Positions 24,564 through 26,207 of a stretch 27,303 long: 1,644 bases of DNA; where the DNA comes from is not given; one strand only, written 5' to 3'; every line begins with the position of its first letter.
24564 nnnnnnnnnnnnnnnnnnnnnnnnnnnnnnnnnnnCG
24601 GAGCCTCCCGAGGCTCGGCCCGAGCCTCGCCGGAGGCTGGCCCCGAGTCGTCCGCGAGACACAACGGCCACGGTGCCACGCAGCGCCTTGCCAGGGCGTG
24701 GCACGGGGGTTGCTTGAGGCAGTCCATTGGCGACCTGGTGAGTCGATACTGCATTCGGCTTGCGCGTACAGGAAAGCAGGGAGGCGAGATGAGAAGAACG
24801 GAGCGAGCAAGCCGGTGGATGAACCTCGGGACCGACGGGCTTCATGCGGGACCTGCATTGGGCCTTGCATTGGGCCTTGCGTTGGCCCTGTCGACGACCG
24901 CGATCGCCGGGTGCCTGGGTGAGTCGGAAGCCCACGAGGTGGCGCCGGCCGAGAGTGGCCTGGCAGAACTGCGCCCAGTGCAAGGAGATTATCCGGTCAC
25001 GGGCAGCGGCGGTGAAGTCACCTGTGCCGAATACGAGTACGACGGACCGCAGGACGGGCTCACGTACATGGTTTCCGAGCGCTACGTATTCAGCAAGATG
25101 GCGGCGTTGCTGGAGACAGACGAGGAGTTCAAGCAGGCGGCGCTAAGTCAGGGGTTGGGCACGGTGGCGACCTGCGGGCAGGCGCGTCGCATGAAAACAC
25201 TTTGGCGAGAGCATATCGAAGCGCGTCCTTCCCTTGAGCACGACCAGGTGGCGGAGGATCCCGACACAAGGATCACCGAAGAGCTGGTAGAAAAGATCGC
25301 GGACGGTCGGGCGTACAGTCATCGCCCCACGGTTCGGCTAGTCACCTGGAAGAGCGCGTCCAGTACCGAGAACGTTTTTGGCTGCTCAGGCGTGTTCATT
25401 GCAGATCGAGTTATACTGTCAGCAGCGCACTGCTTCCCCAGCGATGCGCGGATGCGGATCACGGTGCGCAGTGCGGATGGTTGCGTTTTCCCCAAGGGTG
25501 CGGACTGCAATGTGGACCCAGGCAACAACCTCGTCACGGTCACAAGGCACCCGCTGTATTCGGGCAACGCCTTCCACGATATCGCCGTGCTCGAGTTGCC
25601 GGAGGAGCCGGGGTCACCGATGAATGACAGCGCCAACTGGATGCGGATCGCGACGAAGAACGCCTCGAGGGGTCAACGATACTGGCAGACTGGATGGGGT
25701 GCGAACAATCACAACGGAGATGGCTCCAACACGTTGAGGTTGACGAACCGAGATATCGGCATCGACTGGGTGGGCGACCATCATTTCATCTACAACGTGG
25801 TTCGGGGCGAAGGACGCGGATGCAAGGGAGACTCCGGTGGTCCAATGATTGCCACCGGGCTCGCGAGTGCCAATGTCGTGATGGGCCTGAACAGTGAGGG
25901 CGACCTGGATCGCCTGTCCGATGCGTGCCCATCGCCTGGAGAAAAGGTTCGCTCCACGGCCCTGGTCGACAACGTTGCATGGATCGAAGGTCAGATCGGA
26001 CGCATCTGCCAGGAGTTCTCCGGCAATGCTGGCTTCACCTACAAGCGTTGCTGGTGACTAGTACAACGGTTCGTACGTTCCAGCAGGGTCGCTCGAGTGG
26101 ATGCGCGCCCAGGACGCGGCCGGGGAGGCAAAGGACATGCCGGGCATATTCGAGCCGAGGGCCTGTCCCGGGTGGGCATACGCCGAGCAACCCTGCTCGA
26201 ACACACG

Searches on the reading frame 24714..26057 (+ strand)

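Call 38: search_protein_families(library=pfam, proteins=[window:24714-26057:+], max_evalue=0.0001)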
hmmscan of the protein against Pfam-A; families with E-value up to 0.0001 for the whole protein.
window:24714-26057:+ (447 aa): 1 family
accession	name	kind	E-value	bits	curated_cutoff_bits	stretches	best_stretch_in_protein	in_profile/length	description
PF00089.32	Trypsin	-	7.6e-19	68.8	20.6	1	219-396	22-198/220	Trypsin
